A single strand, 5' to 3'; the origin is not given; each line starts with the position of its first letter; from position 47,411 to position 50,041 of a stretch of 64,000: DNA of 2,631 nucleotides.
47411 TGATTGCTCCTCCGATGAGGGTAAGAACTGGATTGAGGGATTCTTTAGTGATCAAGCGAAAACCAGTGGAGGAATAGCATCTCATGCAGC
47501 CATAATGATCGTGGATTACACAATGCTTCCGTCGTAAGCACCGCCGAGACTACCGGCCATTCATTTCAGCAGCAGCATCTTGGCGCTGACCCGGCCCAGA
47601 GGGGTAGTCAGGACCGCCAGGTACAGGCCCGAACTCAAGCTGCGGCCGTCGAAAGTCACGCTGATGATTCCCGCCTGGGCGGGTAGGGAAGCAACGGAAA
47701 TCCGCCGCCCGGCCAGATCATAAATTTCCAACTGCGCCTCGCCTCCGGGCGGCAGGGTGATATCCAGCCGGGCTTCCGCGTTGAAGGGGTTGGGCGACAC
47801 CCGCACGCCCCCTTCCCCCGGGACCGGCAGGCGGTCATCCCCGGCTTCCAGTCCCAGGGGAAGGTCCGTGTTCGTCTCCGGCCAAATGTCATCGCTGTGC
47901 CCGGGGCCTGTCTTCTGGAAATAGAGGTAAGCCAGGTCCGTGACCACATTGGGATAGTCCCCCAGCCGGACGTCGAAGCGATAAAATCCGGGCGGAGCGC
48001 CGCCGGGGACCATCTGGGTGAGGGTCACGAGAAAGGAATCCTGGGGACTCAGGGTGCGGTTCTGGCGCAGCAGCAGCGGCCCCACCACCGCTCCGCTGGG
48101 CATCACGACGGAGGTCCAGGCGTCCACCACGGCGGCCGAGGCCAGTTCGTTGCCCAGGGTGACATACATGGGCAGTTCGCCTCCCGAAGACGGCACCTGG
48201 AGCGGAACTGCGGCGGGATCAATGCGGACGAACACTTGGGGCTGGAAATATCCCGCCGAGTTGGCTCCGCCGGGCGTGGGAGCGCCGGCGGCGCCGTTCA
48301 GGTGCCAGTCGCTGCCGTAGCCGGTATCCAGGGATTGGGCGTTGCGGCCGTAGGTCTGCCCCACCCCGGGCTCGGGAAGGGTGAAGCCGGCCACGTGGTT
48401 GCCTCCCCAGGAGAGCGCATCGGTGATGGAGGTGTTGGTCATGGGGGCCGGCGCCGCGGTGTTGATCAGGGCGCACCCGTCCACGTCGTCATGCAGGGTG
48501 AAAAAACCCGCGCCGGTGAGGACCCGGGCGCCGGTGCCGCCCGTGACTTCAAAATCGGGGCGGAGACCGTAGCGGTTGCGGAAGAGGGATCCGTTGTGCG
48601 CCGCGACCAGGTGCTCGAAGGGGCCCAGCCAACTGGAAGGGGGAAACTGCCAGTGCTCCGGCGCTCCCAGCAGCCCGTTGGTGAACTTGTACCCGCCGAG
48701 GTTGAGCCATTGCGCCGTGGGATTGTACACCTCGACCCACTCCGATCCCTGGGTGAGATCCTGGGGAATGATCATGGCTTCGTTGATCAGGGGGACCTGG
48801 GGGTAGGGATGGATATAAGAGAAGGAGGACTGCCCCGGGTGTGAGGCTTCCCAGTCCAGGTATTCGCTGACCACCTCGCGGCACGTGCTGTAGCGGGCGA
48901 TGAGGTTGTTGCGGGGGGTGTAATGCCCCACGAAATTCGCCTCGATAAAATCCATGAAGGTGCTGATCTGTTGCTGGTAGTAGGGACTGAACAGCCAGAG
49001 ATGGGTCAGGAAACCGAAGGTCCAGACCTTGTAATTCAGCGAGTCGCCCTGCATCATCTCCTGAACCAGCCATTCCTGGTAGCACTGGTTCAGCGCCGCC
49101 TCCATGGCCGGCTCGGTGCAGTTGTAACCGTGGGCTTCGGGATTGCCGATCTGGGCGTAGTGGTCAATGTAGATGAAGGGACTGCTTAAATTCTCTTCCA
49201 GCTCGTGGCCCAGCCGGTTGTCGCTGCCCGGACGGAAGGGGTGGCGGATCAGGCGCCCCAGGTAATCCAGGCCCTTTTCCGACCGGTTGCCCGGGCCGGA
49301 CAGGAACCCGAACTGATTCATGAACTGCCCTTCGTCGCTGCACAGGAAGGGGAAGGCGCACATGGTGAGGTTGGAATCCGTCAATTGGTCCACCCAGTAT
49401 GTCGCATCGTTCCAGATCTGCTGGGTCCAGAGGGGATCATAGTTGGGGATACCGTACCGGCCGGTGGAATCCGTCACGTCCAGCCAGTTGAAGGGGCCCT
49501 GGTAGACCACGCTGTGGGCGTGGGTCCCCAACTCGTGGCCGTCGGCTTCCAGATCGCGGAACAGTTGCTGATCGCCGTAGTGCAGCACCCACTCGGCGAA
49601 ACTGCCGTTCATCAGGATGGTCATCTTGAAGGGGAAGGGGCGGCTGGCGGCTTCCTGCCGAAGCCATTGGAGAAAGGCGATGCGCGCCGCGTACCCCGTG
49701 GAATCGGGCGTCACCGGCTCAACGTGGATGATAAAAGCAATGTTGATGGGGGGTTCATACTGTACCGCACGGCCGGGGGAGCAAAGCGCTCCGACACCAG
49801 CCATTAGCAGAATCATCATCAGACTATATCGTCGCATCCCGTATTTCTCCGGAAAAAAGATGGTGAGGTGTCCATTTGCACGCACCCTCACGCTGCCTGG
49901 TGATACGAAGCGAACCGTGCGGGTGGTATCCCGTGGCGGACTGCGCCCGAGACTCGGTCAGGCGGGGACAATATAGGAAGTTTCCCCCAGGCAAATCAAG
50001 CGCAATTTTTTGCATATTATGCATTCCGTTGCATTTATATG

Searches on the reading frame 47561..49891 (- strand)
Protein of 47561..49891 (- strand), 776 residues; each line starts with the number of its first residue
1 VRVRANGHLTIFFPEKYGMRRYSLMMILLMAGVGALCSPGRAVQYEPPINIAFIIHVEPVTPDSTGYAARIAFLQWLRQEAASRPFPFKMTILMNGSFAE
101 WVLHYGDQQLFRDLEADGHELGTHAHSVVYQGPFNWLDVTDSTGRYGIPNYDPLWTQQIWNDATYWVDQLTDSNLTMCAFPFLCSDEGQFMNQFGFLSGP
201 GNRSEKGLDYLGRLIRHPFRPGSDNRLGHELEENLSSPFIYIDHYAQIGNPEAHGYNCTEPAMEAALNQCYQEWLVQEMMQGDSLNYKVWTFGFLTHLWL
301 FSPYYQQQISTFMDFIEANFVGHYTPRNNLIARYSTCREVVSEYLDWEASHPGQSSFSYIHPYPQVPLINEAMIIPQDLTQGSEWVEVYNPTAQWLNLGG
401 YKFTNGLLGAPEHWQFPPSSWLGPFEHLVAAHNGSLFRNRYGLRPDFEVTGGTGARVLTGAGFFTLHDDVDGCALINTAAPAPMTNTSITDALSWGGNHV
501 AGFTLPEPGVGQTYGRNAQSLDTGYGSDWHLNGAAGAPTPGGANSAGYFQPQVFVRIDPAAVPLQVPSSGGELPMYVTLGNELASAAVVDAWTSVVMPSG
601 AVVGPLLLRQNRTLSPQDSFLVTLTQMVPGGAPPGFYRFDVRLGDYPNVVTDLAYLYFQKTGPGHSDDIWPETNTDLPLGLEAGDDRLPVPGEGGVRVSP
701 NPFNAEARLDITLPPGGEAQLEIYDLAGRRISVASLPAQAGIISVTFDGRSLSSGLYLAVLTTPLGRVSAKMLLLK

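Call 9: search_protein_families(library=pfam, proteins=[window:47561-49891:-], max_evalue=0.001)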
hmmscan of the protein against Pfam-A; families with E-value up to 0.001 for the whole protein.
window:47561-49891:- (776 aa): 1 family
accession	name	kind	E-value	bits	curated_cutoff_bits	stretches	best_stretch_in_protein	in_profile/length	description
PF00932.25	LTD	-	1.6e-06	28.8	34.3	1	369-438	10-74/109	Lamin Tail Domain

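Call 33: find_homologous_proteins(query=window:47561-49891:-, max_evalue=1e-20)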
Query window:47561-49891:- (776 aa): 30 proteins with E <= 1e-20 among 5663 candidates.
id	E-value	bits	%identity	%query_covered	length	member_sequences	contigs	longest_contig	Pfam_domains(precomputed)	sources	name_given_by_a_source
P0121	0.0e+0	1781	100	97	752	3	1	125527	PF00932.26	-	-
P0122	0.0e+0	1054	60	95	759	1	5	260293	PF00932.26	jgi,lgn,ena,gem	jgi:hypothetical protein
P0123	0.0e+0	1054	59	98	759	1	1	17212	PF00932.26,PF18962.8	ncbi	-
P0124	0.0e+0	1018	58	98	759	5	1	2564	PF00932.26,PF18962.8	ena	-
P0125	3.6e-290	983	56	98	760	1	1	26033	PF00932.26,PF18962.8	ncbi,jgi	jgi:hypothetical protein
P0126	4.4e-285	966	55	97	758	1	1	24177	PF00932.26,PF18962.8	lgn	-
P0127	9.6e-281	952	54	98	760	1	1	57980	PF18962.8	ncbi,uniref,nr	ncbi:hypothetical protein CEE37_14715 [candidate division LCP-89 bacterium B3_LCP]|uniref:LTD domain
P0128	5.0e-280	950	54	97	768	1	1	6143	PF00932.26,PF18962.8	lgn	-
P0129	3.0e-272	924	56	95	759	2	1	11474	PF00932.26,PF18962.8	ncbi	-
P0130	6.7e-272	923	52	98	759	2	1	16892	PF00932.26,PF18962.8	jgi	-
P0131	6.8e-260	883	53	98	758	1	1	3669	PF00932.26,PF18962.8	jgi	jgi:hypothetical protein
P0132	5.9e-252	857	51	97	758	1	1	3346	PF00932.26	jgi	jgi:hypothetical protein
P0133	5.7e-233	794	54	79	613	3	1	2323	PF00932.26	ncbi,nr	ncbi:lamin tail domain-containing protein, partial [bacterium]|nr:lamin tail domain-containing prote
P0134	2.3e-149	517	47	68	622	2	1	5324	PF00932.26,PF18962.8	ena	-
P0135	9.2e-140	486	43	71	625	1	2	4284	PF00932.26,PF18962.8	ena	-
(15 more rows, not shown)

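Call 34: find_encoding_contigs(protein=P0122, flank=10000, max_places=3)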
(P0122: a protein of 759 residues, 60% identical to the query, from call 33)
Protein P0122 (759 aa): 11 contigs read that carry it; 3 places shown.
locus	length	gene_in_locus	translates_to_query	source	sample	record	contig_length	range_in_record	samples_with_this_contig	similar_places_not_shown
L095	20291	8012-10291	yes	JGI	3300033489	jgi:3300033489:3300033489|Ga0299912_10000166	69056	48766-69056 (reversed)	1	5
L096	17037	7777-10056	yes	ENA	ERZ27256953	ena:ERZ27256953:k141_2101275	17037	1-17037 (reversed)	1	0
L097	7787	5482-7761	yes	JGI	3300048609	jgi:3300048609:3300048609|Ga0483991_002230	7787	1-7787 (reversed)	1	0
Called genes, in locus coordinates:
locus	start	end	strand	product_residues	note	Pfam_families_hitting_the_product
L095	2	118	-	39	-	?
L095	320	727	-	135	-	-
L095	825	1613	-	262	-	-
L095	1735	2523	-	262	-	-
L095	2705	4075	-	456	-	PF03972:MmgE_PrpD_N, PF19305:MmgE_PrpD_C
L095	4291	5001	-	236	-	PF10544:T5orf172, PF13455:MUG113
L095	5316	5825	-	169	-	-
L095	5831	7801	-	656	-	PF00330:Aconitase, PF00694:Aconitase_C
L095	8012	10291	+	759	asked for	PF00932:LTD (weak)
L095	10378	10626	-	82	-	PF01541:GIY-YIG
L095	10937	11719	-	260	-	PF09339:HTH_IclR, PF01614:IclR_C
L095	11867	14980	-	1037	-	PF18962:Por_Secre_tail (weak)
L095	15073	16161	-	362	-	PF00365:PFK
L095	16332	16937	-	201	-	PF01300:Sua5_yciO_yrdC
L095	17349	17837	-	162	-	-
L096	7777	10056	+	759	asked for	PF00932:LTD (weak)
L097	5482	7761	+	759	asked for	PF00932:LTD (weak)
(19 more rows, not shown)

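Call 47: search_protein_families(library=ncbifam, proteins=[window:47561-49891:-], max_evalue=0.01)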
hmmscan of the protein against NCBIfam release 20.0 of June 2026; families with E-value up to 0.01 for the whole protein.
window:47561-49891:- (776 aa): 1 family
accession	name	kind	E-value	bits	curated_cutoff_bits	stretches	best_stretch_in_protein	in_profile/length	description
TIGR04183.1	Por_Secre_tail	domain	1.3e-07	31.5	23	1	698-772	1-69/72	T9SS type A sorting domain-containing protein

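Call 86: find_encoding_contigs(protein=P0123, flank=10000, max_places=1)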
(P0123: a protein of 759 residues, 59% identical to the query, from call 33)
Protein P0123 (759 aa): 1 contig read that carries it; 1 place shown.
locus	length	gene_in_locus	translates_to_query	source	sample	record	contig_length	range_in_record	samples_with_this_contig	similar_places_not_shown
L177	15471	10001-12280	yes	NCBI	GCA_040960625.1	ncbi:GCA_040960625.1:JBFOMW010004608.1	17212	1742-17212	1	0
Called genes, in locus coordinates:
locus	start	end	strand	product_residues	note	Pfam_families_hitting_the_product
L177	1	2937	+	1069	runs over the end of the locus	PF02384:N6_Mtase, PF20473:MmeI_Mtase (weak), PF18135:Type_ISP_C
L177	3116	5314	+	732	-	PF07690:MFS_1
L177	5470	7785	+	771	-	PF08267:Meth_synt_1, PF01717:Meth_synt_2, PF08267:Meth_synt_1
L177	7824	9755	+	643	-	PF02574:S-methyl_trans, PF02219:MTHFR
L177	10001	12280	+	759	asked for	PF00932:LTD, PF18962:Por_Secre_tail (weak)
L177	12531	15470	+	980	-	?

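Call 87: find_encoding_contigs(protein=P0127, flank=10000, max_places=1)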
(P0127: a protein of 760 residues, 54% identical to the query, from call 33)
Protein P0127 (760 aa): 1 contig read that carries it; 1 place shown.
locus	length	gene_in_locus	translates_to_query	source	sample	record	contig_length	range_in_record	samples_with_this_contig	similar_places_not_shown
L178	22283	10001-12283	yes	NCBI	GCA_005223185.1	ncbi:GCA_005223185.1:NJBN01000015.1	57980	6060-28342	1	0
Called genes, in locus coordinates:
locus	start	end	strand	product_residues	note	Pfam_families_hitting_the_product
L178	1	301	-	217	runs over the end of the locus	PF13241:NAD_binding_7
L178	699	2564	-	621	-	PF00224:PK, PF02887:PK_C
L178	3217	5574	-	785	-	PF02415:Chlam_PMP (faint), PF13229:Beta_helix, PF18962:Por_Secre_tail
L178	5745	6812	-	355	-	-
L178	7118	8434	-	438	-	PF18962:Por_Secre_tail (weak)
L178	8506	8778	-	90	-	-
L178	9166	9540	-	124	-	PF00072:Response_reg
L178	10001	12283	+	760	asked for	PF18962:Por_Secre_tail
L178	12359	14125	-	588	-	PF00149:Metallophos (weak)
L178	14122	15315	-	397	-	PF00027:cNMP_binding, PF00512:HisKA, PF02518:HATPase_c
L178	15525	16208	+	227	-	PF04493:Endonuclease_5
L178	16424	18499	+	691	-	PF18962:Por_Secre_tail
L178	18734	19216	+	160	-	-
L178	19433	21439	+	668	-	PF03571:Peptidase_M49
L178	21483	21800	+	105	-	PF01906:YbjQ_1, PF23025:YbjQ_2 (weak)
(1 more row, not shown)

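Call 88: find_encoding_contigs(protein=P0125, flank=10000, max_places=1)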
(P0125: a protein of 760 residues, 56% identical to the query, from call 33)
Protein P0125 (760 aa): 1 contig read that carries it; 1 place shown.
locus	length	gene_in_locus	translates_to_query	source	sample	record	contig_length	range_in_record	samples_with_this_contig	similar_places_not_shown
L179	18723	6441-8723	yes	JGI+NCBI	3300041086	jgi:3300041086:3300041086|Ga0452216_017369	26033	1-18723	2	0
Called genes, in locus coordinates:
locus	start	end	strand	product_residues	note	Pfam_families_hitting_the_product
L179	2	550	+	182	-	?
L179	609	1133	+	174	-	PF00227:Proteasome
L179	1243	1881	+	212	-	PF00004:AAA (weak)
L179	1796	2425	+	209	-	PF00004:AAA (weak), PF07724:AAA_2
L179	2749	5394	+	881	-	PF08309:LVIVD (weak), PF09826:Beta_propel (faint), PF05694:SBP56 (faint), PF08309:LVIVD, PF18962:Por_Secre_tail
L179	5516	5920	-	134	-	PF00072:Response_reg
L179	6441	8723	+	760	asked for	PF00932:LTD, PF18962:Por_Secre_tail (weak)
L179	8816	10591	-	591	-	PF00149:Metallophos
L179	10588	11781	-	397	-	PF00027:cNMP_binding, PF00512:HisKA, PF02518:HATPase_c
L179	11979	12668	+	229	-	PF04493:Endonuclease_5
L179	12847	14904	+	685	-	PF18962:Por_Secre_tail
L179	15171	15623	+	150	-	-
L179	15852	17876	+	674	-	PF03571:Peptidase_M49 (faint)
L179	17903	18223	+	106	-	PF01906:YbjQ_1, PF23025:YbjQ_2 (weak)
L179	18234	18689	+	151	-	PF00359:PTS_EIIA_2, PF07565:Band_3_cyto (weak)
